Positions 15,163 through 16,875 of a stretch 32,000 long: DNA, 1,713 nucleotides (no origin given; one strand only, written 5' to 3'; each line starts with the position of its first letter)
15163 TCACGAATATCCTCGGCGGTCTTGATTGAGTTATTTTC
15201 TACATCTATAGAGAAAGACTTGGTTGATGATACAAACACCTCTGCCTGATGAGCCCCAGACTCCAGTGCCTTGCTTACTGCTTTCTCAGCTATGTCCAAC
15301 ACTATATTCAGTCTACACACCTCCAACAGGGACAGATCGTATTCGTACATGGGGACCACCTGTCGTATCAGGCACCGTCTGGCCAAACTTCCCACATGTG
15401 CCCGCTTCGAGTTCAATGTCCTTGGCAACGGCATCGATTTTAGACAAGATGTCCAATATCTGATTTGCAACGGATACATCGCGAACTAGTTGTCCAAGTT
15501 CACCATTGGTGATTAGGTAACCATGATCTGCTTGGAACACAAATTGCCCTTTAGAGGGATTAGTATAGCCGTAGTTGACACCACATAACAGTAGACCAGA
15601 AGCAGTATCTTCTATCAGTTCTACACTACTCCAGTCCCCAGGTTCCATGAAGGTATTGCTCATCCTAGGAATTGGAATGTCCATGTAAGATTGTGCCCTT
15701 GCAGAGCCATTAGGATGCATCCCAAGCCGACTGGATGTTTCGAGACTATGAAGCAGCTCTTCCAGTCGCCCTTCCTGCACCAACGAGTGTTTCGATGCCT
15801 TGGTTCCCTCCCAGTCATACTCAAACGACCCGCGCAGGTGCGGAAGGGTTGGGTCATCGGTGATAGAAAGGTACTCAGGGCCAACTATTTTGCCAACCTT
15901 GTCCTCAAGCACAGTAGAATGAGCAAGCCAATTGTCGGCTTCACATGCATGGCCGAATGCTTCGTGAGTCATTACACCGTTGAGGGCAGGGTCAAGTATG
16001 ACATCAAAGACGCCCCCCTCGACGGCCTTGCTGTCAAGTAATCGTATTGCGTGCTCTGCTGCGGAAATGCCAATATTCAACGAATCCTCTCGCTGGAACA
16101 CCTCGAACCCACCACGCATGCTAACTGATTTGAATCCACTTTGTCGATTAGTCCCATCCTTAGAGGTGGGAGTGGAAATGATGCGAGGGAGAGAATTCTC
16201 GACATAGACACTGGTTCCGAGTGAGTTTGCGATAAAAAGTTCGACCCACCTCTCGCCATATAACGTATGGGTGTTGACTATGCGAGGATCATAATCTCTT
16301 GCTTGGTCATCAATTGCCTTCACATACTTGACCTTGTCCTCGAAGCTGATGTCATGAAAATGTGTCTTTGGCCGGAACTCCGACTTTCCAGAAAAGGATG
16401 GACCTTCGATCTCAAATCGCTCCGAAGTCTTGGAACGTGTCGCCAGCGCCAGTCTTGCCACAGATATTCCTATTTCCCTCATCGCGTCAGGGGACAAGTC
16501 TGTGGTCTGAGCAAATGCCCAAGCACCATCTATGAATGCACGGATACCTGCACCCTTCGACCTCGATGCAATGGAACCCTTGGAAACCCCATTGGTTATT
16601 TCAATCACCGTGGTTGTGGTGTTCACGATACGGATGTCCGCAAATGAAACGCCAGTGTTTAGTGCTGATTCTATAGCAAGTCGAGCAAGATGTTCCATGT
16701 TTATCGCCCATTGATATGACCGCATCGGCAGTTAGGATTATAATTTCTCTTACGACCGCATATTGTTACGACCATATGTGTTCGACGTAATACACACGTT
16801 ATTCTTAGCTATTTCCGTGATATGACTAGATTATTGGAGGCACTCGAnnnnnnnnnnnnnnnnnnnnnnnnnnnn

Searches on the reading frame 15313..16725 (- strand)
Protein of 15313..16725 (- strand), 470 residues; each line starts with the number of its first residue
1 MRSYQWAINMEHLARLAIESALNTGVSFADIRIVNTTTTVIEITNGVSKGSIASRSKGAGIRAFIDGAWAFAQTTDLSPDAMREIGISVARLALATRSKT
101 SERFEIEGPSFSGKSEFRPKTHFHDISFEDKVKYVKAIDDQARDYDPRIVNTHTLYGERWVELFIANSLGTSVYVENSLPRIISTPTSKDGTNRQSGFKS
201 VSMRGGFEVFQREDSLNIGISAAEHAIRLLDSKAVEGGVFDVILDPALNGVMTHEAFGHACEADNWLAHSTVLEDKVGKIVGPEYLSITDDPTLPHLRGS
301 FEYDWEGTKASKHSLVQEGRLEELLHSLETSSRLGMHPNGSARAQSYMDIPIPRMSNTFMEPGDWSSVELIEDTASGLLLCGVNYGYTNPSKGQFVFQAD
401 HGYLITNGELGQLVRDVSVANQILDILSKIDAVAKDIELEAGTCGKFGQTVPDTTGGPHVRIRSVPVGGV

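Call 70: search_protein_families(library=pfam, proteins=[window:15313-16725:-], max_evalue=0.0001)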
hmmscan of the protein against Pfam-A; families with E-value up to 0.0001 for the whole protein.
window:15313-16725:- (470 aa): 3 families
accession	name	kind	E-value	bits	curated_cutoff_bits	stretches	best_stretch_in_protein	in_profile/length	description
PF19289.4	PmbA_TldD_3rd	-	2.7e-59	200.4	22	1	238-469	2-220/220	PmbA/TldA metallopeptidase C-terminal domain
PF19290.4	PmbA_TldD_2nd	-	1.9e-16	60.9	20.9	1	122-230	2-109/109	PmbA/TldA metallopeptidase central domain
PF01523.21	PmbA_TldD_1st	-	3.7e-11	43.4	20.9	1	29-84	1-56/65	PmbA/TldA metallopeptidase domain 1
